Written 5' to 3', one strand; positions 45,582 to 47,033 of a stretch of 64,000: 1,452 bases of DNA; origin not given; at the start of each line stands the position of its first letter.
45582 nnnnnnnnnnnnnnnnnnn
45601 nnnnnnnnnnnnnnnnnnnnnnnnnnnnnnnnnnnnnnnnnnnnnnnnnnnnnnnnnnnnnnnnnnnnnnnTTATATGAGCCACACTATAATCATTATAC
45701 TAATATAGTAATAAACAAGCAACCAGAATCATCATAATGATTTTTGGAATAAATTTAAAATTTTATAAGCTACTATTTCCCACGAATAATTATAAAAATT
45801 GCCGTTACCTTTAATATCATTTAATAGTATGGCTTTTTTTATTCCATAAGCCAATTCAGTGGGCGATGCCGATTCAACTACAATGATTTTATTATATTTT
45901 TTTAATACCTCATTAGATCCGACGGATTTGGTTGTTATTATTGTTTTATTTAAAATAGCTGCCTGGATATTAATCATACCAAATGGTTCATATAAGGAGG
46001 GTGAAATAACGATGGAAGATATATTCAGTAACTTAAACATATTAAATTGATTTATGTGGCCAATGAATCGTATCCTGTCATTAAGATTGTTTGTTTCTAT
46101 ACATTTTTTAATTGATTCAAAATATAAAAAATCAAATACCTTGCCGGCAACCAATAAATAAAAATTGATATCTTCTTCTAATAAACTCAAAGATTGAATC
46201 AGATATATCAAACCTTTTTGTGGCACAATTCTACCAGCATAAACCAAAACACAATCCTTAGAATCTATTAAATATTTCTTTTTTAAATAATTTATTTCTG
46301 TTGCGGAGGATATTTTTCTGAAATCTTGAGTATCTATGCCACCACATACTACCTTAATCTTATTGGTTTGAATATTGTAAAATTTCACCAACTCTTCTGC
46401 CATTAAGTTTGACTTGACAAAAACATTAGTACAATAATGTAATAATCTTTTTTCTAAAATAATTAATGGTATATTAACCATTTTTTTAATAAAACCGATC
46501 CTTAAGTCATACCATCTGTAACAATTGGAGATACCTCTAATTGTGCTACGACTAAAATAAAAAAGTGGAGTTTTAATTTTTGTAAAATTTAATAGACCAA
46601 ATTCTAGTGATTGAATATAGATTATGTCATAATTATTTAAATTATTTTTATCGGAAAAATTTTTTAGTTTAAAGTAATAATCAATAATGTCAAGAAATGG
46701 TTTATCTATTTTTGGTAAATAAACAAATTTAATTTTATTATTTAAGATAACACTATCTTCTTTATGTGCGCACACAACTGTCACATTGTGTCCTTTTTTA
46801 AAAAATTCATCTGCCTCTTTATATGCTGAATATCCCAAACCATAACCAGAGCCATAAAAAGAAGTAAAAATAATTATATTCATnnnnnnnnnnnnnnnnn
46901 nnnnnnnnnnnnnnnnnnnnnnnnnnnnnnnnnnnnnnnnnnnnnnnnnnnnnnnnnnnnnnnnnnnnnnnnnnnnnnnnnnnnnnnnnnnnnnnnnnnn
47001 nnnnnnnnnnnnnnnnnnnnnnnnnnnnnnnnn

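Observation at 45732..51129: AT-rich cassette of nucleotidyl/phosphoryl-transfer enzymes: candidate undescribed small-molecule modification or signalling/defence module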

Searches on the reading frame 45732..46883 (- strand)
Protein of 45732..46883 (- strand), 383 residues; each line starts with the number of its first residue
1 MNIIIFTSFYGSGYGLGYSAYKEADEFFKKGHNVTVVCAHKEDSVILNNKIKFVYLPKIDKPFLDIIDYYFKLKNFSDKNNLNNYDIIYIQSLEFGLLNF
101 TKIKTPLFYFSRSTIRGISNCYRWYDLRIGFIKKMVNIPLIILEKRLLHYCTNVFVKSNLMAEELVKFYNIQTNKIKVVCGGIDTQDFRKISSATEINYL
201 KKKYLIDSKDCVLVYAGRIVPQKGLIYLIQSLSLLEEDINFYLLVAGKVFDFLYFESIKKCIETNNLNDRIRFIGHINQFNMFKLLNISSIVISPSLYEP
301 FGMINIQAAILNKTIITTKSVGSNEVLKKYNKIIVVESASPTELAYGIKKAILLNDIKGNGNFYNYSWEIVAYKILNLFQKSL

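Call 3: search_protein_families(library=pfam, proteins=[window:45732-46883:-], max_evalue=0.1)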
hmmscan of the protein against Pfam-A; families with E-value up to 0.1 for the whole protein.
window:45732-46883:- (383 aa): 3 families
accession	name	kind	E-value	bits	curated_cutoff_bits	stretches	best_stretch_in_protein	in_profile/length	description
PF00534.26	Glycos_transf_1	-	2.5e-26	92.7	26.4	1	200-354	5-158/172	Glycosyl transferases group 1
PF13692.12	Glyco_trans_1_4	-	1.5e-17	64.6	27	1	212-351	3-139/142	Glycosyl transferases group 1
PF13439.12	Glyco_transf_4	-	1.5e-12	48.3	28.5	1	15-186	3-169/170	Glycosyltransferase Family 4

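Call 4: search_protein_families(library=ncbifam, proteins=[window:45732-46883:-], max_evalue=0.1)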
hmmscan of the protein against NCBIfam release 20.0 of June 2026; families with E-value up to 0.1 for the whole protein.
window:45732-46883:- (383 aa): 21 families
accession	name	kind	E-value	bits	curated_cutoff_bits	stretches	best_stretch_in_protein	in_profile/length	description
TIGR02149.1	glgA_Coryne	subfamily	5.1e-25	88.4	302.4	1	144-351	138-346/391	glycogen synthase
TIGR04157.1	glyco_rSAM_CFB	subfamily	7.3e-21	74.6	400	1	144-336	163-348/406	TIGR04157 family glycosyltransferase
NF038295.1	EPS_HpsP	equivalog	1.6e-17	63.6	550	1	134-381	138-386/388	hormogonium polysaccharide biosynthesis glycosyltransferase HpsP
NF012028.0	PRK15484.1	subfamily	3.9e-16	59.1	618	1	164-374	149-370/380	lipopolysaccharide N-acetylglucosaminyltransferase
NF046085.1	XrtY_assoc_Gly1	equivalog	6.1e-15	55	400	1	116-351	131-346/387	XrtY-associated glycosyltransferase XYAG1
NF041010.1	glycosy_Agl16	equivalog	2.9e-14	52.7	575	1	142-382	125-351/352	glycosylation protein Agl16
NF047684.1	TeichurnBiosyTuaC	equivalog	3.9e-14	52.4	550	1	172-351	183-351/391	teichuronic acid biosynthesis protein TuaC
NF041876.1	EPS_EpsE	equivalog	6.1e-13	48.8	400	1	157-351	169-358/389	exopolysaccharide biosynthesis GT4 family glycosyltransferase EpsE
TIGR03999.1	thiol_BshA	equivalog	1.1e-12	47.6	273.7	1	154-343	148-327/375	N-acetyl-alpha-D-glucosaminyl L-malate synthase BshA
TIGR03449.1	mycothiol_MshA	equivalog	2.5e-12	46.4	462.5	1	142-353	156-368/406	D-inositol-3-phosphate glycosyltransferase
TIGR04047.1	MSMEG_0565_glyc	hypoth_equivalog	4.7e-12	45.7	259.85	1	140-380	128-372/373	MSMEG_0565 family glycosyltransferase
NF038298.1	EPS_HpsO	equivalog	1.7e-10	40.2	575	1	136-296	132-283/388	hormogonium polysaccharide biosynthesis glycosyltransferase HpsO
TIGR02472.1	sucr_P_syn_N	equivalog_domain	1.1e-09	37.7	576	1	144-352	178-404/439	sucrose-phosphate synthase, putative, glycosyltransferase domain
NF038229.1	Glyco4_Geo_Pelo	equivalog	1.2e-08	34.4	400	1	146-328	105-277/338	GPMC system family 4 glycosyltransferase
TIGR03088.1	stp2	hypoth_equivalog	6.6e-08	32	409.05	1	158-350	144-334/374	TIGR03088 family PEP-CTERM/XrtA system glycosyltransferase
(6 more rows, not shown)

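Call 5: search_protein_families(library=padloc, proteins=[window:45732-46883:-], max_evalue=0.1)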
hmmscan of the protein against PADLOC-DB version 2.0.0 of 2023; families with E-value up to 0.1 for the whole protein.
window:45732-46883:- (383 aa): 0 families

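Call 29: search_solved_structures(query=window:45732-46883:-, max_evalue=0.001, show_alignments=0)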
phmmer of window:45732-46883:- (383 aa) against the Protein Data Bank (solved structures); distinct sequences matched with E-value up to 0.001: 37.
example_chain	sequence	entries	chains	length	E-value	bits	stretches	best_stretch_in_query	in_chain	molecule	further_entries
7mi0_A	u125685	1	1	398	6.9e-11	44.9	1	154-329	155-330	Glycosyltransferase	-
6tvp_A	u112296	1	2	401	4.4e-08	35.6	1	154-355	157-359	Alpha-maltose-1-phosphate synthase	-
6kih_A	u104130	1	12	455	1.4e-07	34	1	207-323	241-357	Tll1590 protein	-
2jjm_A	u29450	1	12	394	1.5e-05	27.3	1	194-331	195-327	GLYCOSYL TRANSFERASE, GROUP 1 FAMILY PROTEIN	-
3mbo_A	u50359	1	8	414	1.7e-05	27.1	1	194-331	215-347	Glycosyltransferase, group 1 family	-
3fro_A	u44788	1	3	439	1.9e-05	27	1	167-355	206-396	GlgA glycogen synthase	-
2bis_A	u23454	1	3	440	1.9e-05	27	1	167-355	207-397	GLGA GLYCOGEN SYNTHASE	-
3l01_A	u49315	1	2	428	2e-05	26.9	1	167-355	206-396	GlgA glycogen synthase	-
4xso_B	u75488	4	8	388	4.6e-05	25.7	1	175-329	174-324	Alr3699 protein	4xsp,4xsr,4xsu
3c4q_A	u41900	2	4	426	5.1e-05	25.6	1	142-343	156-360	Predicted glycosyltransferases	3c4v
3c48_A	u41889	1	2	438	5.4e-05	25.5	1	142-343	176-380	Predicted glycosyltransferases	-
2bfw_A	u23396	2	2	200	6.9e-05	25.1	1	211-355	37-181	GLGA GLYCOGEN SYNTHASE | PGS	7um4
9m88_C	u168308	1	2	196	6.9e-05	25.1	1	212-355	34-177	Glycogen synthase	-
8iyx_C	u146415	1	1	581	0.00018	23.7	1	169-355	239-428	Probable G-protein coupled receptor 34,Probable G-protein coupled receptor 34,YL-365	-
6hll_A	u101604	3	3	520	0.0002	23.6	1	203-355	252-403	Substance-P receptor,GlgA glycogen synthase,Substance-P receptor | Substance-P receptor,Substance-P receptor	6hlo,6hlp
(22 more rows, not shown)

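Call 84: search_solved_structures(query=A4, max_evalue=0.00001, show_alignments=0)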
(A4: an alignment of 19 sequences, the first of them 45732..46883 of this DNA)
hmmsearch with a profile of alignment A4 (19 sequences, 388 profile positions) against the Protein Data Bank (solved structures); distinct sequences matched with E-value up to 0.00001: 72 (the best 60 are shown).
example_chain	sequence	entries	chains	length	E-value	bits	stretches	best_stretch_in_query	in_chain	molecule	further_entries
6kih_A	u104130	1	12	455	5.1e-26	94.5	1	198-383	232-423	Tll1590 protein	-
7mi0_A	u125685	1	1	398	7.1e-26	94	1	148-353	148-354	Glycosyltransferase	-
3c4q_A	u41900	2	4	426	3.4e-25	91.8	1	144-385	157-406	Predicted glycosyltransferases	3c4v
3c48_A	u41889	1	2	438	3.6e-25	91.7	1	144-385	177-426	Predicted glycosyltransferases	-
6tvp_A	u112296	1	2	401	1.7e-24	89.5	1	144-384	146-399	Alpha-maltose-1-phosphate synthase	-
4xso_B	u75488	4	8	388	1.6e-20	76.4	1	178-366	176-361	Alr3699 protein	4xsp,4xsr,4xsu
2jjm_A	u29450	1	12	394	1.5e-18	69.9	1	25-360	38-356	GLYCOSYL TRANSFERASE, GROUP 1 FAMILY PROTEIN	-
3mbo_A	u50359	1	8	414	1.8e-18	69.6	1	25-360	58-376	Glycosyltransferase, group 1 family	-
5i45_A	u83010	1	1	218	1.3e-16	63.5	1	183-362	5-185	Glycosyl transferases group 1 family protein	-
5d00_A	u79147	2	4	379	1.5e-16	63.4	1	149-369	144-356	N-acetyl-alpha-D-glucosaminyl L-malate synthase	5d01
3okc_A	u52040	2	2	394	4.5e-16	61.8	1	181-383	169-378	GDP-mannose-dependent alpha-(1-6)-phosphatidylinositol monomannoside mannosyltransferase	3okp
3oka_A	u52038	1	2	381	5e-16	61.6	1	181-382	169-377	GDP-mannose-dependent alpha-(1-6)-phosphatidylinositol monomannoside mannosyltransferase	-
7qnt_AAA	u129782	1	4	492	7.8e-16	61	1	201-359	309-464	TarM(Se)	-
7qd7_AAA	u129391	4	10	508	8.4e-16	60.9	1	201-358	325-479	TarM(Se)_G117R | TarM(Se)_G117R-4RboP | TarM(Se)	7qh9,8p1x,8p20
3fro_A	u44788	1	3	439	1e-14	57.2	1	175-383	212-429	GlgA glycogen synthase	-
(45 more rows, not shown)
